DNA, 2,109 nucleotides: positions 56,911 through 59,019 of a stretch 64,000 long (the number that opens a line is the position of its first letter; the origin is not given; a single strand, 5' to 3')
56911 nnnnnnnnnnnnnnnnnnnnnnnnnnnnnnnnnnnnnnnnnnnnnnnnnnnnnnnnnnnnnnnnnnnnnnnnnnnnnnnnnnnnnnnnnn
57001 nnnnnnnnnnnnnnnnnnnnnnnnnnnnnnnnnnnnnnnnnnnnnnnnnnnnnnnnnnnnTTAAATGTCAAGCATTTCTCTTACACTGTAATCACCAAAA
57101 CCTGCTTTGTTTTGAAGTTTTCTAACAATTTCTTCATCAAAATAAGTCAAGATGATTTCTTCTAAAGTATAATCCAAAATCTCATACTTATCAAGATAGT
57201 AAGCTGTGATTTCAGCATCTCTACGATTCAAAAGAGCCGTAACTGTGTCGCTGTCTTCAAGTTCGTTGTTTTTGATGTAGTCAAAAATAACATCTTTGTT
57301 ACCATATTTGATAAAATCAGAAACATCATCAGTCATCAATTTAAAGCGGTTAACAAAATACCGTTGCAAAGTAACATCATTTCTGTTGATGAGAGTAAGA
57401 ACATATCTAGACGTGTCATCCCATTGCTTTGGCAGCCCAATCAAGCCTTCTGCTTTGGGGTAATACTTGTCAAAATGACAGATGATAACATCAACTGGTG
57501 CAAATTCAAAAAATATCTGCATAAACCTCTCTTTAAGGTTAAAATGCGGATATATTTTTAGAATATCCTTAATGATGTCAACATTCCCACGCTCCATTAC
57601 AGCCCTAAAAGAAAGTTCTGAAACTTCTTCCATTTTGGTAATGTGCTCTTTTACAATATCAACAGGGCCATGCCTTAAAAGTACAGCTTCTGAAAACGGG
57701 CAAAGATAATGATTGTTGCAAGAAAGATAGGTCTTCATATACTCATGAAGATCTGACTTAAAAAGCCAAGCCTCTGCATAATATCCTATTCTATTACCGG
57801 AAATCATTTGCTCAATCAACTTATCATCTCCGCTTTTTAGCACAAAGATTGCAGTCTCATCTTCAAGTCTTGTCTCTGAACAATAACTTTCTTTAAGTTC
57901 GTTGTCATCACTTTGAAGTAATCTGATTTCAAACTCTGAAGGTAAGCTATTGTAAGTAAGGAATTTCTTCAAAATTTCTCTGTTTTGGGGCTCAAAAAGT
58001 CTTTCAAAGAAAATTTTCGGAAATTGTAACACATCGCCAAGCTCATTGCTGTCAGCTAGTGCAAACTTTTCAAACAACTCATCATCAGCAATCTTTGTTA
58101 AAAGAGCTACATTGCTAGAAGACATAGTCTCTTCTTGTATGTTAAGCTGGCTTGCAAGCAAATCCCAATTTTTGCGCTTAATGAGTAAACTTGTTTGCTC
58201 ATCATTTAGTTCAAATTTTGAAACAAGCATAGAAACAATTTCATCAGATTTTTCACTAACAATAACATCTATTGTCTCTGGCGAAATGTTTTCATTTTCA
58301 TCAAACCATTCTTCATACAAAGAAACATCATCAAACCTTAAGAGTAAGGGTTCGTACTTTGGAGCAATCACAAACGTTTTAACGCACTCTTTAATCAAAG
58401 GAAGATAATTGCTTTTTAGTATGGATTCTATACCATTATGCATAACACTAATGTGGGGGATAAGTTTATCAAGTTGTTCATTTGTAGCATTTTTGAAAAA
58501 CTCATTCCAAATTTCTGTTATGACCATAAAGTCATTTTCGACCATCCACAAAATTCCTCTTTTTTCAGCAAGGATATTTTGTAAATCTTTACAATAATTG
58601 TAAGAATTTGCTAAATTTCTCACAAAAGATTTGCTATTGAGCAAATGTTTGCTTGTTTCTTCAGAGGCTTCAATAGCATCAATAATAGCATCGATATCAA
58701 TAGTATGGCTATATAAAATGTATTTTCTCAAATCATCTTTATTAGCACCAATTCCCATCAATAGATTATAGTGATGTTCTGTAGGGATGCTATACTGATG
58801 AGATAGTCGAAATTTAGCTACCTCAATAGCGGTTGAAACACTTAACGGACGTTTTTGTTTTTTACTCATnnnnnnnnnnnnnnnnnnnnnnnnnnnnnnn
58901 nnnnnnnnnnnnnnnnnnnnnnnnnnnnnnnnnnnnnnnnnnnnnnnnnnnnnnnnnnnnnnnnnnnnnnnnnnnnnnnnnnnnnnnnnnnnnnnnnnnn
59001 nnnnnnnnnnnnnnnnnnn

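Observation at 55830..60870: Five-gene orphan block after rplM-rpsI: two small paralogs, a 143-aa protein and two ~600-aa helical-repeat paralogs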

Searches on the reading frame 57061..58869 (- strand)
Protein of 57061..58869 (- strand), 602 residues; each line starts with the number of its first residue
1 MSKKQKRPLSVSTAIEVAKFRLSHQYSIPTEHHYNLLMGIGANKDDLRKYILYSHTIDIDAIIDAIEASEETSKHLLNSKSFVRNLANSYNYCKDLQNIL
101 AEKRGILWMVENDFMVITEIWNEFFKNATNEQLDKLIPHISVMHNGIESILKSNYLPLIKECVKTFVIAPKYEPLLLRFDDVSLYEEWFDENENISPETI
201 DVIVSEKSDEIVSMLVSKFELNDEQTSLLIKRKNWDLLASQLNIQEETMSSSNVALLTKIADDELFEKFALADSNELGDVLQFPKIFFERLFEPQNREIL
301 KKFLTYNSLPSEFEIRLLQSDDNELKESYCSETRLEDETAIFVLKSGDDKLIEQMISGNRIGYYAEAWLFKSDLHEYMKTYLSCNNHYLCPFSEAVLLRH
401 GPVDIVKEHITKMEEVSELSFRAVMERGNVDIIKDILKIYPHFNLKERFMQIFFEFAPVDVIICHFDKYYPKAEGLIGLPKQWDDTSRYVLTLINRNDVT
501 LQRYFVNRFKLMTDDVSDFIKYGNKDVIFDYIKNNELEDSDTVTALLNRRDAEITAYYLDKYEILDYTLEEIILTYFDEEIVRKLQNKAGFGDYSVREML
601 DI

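Call 3: search_protein_families(library=pfam, proteins=[window:57061-58869:-], max_evalue=1)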
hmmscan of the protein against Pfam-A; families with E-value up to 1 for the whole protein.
window:57061-58869:- (602 aa): 1 family
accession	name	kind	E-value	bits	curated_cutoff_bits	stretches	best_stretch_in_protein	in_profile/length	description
PF03854.20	zf-P11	-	0.13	12.3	25.6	1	379-399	13-33/50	P-11 zinc finger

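Call 4: search_protein_families(library=ncbifam, proteins=[window:57061-58869:-], max_evalue=1)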
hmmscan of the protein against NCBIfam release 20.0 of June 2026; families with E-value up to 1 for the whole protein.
window:57061-58869:- (602 aa): 0 families

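Call 8: find_homologous_proteins(query=window:57061-58869:-, max_evalue=0.001)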
Query window:57061-58869:- (602 aa): 4 proteins with E <= 0.001 among 7280 candidates.
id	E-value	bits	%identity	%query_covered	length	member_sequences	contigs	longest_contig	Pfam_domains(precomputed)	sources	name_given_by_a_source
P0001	0.0e+0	1335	99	100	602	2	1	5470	-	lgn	-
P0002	0.0e+0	1317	98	100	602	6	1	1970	-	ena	-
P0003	0.0e+0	1179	89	100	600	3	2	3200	-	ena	-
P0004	1.2e-71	261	32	98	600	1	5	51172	-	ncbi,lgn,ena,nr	ncbi:MAG: hypothetical protein IKW58_01355 [Alphaproteobacteria bacterium]|nr:hypothetical protein [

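Call 10: find_encoding_contigs(protein=P0004, flank=10000, max_places=4)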
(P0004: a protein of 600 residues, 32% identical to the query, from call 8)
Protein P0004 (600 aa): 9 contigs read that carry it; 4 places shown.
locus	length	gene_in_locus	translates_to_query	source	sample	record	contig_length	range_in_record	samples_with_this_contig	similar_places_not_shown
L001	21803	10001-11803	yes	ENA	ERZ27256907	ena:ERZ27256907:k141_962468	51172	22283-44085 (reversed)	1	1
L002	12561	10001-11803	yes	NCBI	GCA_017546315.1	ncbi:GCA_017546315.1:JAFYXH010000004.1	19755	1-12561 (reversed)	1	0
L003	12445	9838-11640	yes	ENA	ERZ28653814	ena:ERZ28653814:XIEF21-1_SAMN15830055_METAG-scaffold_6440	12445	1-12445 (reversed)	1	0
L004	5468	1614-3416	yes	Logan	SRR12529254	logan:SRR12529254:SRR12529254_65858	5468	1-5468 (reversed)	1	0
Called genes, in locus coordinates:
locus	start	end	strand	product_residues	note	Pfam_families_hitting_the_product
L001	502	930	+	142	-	PF02502:LacAB_rpiB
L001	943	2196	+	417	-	PF00464:SHMT, PF00155:Aminotran_1_2 (weak)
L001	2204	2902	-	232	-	PF08713:DNA_alkylation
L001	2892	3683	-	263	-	PF01182:Glucosamine_iso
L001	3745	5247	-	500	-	PF13231:PMT_2 (weak)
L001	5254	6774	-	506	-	-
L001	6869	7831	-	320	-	-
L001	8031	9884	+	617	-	-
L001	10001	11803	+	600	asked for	-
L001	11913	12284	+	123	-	-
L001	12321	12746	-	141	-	-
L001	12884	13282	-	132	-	-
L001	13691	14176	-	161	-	PF00380:Ribosomal_S9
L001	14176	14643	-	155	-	PF00572:Ribosomal_L13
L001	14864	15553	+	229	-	PF04473:DUF553 (weak), PF01841:Transglut_core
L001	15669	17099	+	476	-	-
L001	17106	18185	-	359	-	PF13524:Glyco_trans_1_2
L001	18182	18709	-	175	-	-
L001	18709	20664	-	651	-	PF00456:Transketolase_N, PF13292:DXP_synthase_N (weak), PF00676:E1_dh, PF02779:Transket_pyr, PF02780:Transketolase_C, PF22613:Transketolase_C_1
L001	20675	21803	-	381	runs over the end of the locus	PF05958:tRNA_U5-meth_tr, PF03602:Cons_hypoth95 (weak), PF05175:MTS, PF02475:TRM5-TYW2_MTfase (faint), PF13847:Methyltransf_31, PF13649:Methyltransf_25 (weak)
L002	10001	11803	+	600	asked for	-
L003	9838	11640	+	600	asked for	-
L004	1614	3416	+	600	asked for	-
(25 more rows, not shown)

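Call 17: search_solved_structures(query=A1, max_evalue=10)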
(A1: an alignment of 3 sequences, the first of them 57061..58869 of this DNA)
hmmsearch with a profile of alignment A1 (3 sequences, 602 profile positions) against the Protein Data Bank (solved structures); distinct sequences matched with E-value up to 10: 1.
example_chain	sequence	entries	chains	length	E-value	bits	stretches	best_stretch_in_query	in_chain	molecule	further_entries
5mfb_A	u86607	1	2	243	7.7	8.3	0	204-262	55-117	YIII(Dq)4CqI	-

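Call 22: find_related_loci(query=A1, collection=genome_contigs, flank=10000)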
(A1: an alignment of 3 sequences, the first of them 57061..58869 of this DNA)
Query A1 (602 aa) in genome_contigs; peptide patterns used: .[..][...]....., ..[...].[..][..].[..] (x = any residue, [..] = any of these).
165 stretches matched a pattern; 1 encode a relative of the query (tblastn E <= 1e-3); 1 distinct loci.
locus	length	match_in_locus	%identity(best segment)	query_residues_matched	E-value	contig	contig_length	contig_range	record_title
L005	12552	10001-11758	32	4-591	1e-77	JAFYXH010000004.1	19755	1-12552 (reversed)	MAG: Alphaproteobacteria bacterium isolate RGIG7506 Water_buffalos_Colon.Co__c530638, whole genome shotgun sequence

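Call 23: search_protein_families(library=phrogs, proteins=[window:57061-58869:-, L001:11913-12284:+, L001:12884-13282:-], max_evalue=1)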
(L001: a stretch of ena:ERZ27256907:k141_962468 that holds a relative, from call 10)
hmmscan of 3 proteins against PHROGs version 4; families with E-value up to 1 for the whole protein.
window:57061-58869:- (602 aa): 0 families

L001:11913-12284:+ (123 aa): 4 families
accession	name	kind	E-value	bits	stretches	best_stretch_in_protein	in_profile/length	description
phrog_6273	-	unknown function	0.01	17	1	22-53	14-45/118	-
phrog_25401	-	DNA, RNA and nucleotide metabolism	0.047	14.8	1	3-65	23-83/97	DNA binding protein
phrog_3875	-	DNA, RNA and nucleotide metabolism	0.12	13.4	1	32-106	65-133/153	RuvC-like Holliday junction resolvase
phrog_36629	-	unknown function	0.26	12.9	1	43-71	25-52/115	-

L001:12884-13282:- (132 aa): 2 families
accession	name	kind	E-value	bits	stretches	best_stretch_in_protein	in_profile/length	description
phrog_16872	-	unknown function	0.0026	18.8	1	49-74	31-56/61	-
phrog_2088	-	unknown function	0.16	12.8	1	36-53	26-43/67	-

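Call 24: search_protein_families(library=padloc, proteins=[window:57061-58869:-, L001:11913-12284:+, L001:12884-13282:-], max_evalue=1)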
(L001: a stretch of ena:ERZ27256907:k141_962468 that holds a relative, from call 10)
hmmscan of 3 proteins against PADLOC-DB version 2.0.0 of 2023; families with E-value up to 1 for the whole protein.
window:57061-58869:- (602 aa): 0 families

L001:11913-12284:+ (123 aa): 1 family
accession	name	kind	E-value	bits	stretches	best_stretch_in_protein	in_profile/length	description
PDLC01789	Cas6b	-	0.0014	16.7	1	10-54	136-180/240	-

L001:12884-13282:- (132 aa): 1 family
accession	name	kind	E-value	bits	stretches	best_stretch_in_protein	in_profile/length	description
PDLC01605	Csx27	-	0.0011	17.4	1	21-132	102-200/206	CAS-VI-B; associated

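Call 29: search_protein_representatives(alignment_id=A3)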
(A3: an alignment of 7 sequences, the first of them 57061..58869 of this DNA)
Query: 7 sequences, 565 profile positions. Proteins with E-value up to 0.001 (for the whole library): 247; up to 1e-10: 102; up to 1e-30: 29. The best 150 are listed.
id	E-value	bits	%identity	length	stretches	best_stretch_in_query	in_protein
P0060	4.5e-225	764.9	-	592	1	1-565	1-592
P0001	1.3e-210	717.2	-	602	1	1-563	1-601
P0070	2.9e-118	412.3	-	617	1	1-561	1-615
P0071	3.6e-118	412.0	-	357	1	222-563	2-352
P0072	7.0e-116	404.4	-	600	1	1-563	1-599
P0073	8.0e-96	338.2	-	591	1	1-565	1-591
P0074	6.5e-93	328.6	-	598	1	1-559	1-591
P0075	8.4e-88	311.7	-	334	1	260-564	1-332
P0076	1.3e-86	307.8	-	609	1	1-563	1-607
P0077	1.3e-77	278.1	-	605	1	12-559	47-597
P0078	1.2e-58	215.5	-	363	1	198-564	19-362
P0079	4.9e-47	177.2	-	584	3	229-555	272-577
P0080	3.4e-46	174.4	-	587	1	39-549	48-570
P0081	1.4e-45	172.4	-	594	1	10-558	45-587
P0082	1.0e-42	162.9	-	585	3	229-554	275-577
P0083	4.9e-40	154.1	-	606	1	3-562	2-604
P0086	1.2e-36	142.9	-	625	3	99-438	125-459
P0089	7.0e-35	137.0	-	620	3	236-384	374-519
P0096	7.1e-31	123.8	-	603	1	1-556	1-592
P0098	1.9e-29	119.1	-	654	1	234-554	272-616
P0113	6.5e-21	90.9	-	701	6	232-384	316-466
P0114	8.5e-21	90.5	-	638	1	1-549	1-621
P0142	7.6e-14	67.6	-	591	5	231-390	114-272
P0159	1.2e-11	60.3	-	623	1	186-555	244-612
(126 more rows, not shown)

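Call 32: search_protein_families(library=pfam, alignment_id=A4, max_evalue=0.01)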
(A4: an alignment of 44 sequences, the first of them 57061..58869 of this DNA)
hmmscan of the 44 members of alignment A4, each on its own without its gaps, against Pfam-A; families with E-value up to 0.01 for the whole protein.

A. member 1, window:57061-58869:- (602 aa): 0 families

B. families by the number of members that match (of 44 scanned): 6 families
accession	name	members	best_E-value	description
PF20959.2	BibA_N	2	0.00016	BibA adhesin stalk domain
PF23085.1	RRM_PARP14_3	1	0.00024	PARP14, third RRM domain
PF03474.20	DMA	1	0.00053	DMRTA motif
PF16248.10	DUF4905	1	0.001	Domain of unknown function (DUF4905)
PF20825.2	Saposin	1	0.0045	Saposin-like domain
PF13934.12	ELYS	1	0.0088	Nuclear pore complex assembly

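Call 35: find_encoding_contigs(protein=P0076, flank=8000, max_places=3)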
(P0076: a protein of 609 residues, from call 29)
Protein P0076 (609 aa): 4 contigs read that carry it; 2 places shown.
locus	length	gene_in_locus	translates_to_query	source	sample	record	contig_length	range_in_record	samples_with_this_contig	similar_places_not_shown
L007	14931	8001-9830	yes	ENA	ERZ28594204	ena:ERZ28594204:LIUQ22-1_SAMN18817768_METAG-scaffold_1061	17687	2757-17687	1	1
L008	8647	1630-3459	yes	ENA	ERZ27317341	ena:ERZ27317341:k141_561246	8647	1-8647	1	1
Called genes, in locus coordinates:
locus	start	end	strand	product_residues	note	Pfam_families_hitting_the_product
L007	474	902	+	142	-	PF02502:LacAB_rpiB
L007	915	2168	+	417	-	PF00464:SHMT, PF00155:Aminotran_1_2, PF01212:Beta_elim_lyase (weak)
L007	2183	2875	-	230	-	PF08713:DNA_alkylation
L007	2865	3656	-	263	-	PF01182:Glucosamine_iso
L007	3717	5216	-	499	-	PF13231:PMT_2 (weak)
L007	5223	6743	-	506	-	PF13231:PMT_2 (weak)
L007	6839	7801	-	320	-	-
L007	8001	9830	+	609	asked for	-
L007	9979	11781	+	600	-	-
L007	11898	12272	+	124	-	-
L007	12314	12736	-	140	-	-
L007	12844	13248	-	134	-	-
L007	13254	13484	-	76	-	-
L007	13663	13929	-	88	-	-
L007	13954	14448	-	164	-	-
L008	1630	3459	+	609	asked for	-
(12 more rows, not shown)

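Call 42: predict_structure(alignment_id=A4)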
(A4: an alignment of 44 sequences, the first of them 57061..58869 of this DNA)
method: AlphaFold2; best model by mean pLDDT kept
length: 602 residues; sequences in the alignment: 44
mean_pLDDT: 92.1   pTM: 0.74
mean pLDDT of the five models: 92.1, 91.9, 91.7, 91.1, 90.9
residues with pLDDT >= 90: 503; 70-90: 68; 50-70: 24; < 50: 7
segments of 3 or more residues with pLDDT < 50: none
pLDDT, mean of each block of 10 residues (from residue 1): 75 98 97 96 95 95 94 94 94 93 96 95 96 97 96 97 96 97 97 95 98 96 97 95 83 96 95 65 91 96 91 95 91 89 94 89 95 96 85 97 97 95 98 96 88 96 92 58 59 93 91 91 96 93 96 96 91 94 93 87 86
secondary structure, 60 per line:
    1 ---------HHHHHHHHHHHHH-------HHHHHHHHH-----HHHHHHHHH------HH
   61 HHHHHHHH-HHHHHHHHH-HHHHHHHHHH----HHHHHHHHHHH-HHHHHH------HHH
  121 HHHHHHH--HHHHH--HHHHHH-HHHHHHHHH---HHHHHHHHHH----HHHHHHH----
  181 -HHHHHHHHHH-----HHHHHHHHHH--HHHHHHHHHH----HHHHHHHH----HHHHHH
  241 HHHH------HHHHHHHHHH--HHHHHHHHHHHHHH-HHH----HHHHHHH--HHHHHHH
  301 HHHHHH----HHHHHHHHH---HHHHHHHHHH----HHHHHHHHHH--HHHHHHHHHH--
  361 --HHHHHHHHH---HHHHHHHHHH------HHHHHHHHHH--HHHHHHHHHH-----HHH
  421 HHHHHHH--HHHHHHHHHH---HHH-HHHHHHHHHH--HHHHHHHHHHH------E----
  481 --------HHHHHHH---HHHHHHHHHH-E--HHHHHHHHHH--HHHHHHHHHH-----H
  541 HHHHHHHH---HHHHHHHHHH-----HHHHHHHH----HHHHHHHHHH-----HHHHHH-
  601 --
elements in order: H10-22 H30-38 H44-52 H59-68 H70-78 H80-89 H94-104 H106-111 H118-127 H130-134 H137-142 H144-152 H156-165 H170-176 H182-191 H197-206 H209-218 H223-230 H235-244 H251-260 H263-276 H285-291 H294-306 H311-319 H323-332 H337-346 H349-358 H363-371 H375-384 H391-400 H403-412 H418-427 H430-439 H447-456 H459-469 H489-495 H499-508 H513-522 H525-534 H540-548 H552-561 H567-574 H579-588 H594-599

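Call 45: fold_search(model_id=the predicted structure, library=pdb)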
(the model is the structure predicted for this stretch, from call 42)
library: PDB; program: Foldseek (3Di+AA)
matches with E <= 10: 1025; with E <= 0.001: 0
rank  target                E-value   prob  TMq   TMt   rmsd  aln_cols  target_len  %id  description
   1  8g4j_A                2.1e-03  0.87  0.09  0.12  23.3       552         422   12  Crystal structure of Cavia porcellus (guinea pig) importin-alpha 1 in cargo-free state (released 2023-02-22)
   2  2bct                  3.1e-03  0.84  0.11  0.12  24.2       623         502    8  THE ARMADILLO REPEAT REGION FROM MURINE BETA-CATENIN (released 1997-10-15)
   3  2z6h                  3.2e-03  0.91  0.12  0.13  22.3       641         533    9  Crystal Structure of Beta-Catenin Armadillo Repeat Region and Its C-Terminal domain (released 2008-02-12)
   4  1m1e_A                3.2e-03  0.80  0.10  0.11  24.4       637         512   10  Beta-catenin armadillo repeat domain bound to ICAT (released 2002-10-16)
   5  7rdr_A                3.4e-03  0.66  0.08  0.10  30.9       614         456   12  Circular tandem repeat protein with novel repeat topology and enhanced subunit contact surfaces (released 2021-09-01)
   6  7n6g_0A               4.6e-03  0.72  0.09  0.10  26.7       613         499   10  C1 of central pair (released 2022-05-18)
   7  9qwp_C                5.5e-03  0.54  0.10  0.09  26.7       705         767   12  Structure of the human RalGAP2 complex (released 2025-07-16)
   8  8gel_A                5.5e-03  0.30  0.07  0.07  38.4       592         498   14  Cryo-EM structure of synthetic tetrameric building block sC4 (released 2024-03-13)
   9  1q1s_C                5.7e-03  0.72  0.09  0.12  26.9       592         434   12  Mouse Importin alpha- phosphorylated SV40 CN peptide complex (released 2004-03-30)
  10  9ijj_AA               6.2e-03  0.84  0.11  0.13  21.5       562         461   11  In situ structure of the central apparatus in mouse sperm axoneme. (released 2025-06-04)
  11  6p6e_A                6.6e-03  0.69  0.09  0.12  22.3       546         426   12  Structure of Mouse Importin alpha - PAC3 NLS peptide complex (released 2020-01-29)
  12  9ijj_AL               6.9e-03  0.82  0.11  0.13  23.5       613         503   11  In situ structure of the central apparatus in mouse sperm axoneme. (released 2025-06-04)
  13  5b56_B                6.9e-03  0.69  0.10  0.12  26.8       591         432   13  Crystal structure of HIV-1 VPR C-Terminal domain and DIBB-M-Importin-Alpha2 complex (released 2016-06-01)
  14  9ijj_AK               7.4e-03  0.80  0.11  0.13  24.7       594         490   10  In situ structure of the central apparatus in mouse sperm axoneme. (released 2025-06-04)
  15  1t08_A                7.6e-03  0.84  0.12  0.14  24.4       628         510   10  Crystal structure of beta-catenin/ICAT helical domain/unphosphorylated APC R3 (released 2004-10-12)
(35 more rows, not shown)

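Call 46: list_cluster_members(proteins=[P0077, P0083, P0086, P0089, P0096, P0098, P0113, P0114, P0142, P0159])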
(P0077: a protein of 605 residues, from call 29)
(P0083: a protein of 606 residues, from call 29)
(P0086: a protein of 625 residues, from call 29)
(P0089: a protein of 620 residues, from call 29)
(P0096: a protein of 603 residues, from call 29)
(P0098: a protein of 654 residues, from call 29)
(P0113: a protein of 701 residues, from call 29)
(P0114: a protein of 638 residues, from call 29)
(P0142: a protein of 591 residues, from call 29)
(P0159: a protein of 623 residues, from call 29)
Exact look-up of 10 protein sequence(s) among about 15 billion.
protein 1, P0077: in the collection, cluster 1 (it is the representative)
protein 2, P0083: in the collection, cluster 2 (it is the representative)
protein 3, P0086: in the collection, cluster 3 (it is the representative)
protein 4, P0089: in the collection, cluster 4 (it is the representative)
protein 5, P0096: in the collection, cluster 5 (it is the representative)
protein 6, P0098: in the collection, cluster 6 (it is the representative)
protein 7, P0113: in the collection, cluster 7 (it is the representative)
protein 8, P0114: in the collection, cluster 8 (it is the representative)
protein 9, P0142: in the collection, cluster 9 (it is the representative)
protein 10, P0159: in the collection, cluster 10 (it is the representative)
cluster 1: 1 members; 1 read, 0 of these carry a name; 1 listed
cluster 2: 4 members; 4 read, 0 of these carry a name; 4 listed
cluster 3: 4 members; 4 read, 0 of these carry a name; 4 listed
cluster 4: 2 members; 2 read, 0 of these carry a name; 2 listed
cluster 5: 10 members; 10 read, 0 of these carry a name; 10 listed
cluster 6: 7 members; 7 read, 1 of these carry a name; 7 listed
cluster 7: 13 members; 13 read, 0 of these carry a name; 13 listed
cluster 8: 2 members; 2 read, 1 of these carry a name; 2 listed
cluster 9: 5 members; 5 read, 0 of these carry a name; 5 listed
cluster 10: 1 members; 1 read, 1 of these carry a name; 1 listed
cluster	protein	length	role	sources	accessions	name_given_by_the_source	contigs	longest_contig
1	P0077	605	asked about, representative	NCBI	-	-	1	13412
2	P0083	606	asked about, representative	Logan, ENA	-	-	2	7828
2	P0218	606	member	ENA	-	-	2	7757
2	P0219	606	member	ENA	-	-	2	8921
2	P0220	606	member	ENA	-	-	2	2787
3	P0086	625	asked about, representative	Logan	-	-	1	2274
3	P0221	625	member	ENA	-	-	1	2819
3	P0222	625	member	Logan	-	-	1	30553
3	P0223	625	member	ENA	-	-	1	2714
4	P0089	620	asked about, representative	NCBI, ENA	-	-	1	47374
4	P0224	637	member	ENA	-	-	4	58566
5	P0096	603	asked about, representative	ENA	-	-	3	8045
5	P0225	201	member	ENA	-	-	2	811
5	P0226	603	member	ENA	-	-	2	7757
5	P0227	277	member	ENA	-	-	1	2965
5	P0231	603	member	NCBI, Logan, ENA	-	-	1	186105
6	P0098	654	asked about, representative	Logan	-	-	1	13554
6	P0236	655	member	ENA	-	-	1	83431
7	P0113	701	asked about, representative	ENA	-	-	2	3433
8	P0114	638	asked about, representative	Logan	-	-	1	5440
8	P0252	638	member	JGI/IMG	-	hypothetical protein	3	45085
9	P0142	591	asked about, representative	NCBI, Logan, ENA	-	-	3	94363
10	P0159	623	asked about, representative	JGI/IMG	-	hypothetical protein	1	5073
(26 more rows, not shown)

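Call 48: find_encoding_contigs(protein=P0231, flank=8000, max_places=2)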
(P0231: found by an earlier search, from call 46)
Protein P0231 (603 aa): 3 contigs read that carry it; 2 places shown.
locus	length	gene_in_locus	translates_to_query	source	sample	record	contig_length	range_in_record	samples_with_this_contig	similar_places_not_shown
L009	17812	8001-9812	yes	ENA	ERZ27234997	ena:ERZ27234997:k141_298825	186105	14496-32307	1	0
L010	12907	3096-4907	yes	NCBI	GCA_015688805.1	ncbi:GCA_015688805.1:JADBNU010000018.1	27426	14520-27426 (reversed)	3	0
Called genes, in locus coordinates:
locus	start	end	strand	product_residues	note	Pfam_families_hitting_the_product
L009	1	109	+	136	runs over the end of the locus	-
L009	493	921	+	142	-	PF02502:LacAB_rpiB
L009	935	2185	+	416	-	PF00464:SHMT, PF00155:Aminotran_1_2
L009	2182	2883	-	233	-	PF08713:DNA_alkylation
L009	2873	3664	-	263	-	PF01182:Glucosamine_iso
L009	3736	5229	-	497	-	PF13231:PMT_2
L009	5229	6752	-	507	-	-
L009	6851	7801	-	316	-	-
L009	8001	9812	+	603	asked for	-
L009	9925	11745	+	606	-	-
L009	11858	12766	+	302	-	-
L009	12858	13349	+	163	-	PF00383:dCMP_cyt_deam_1, PF14437:MafB19-deam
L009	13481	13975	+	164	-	-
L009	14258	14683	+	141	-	-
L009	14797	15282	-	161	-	PF00380:Ribosomal_S9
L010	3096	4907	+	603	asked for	-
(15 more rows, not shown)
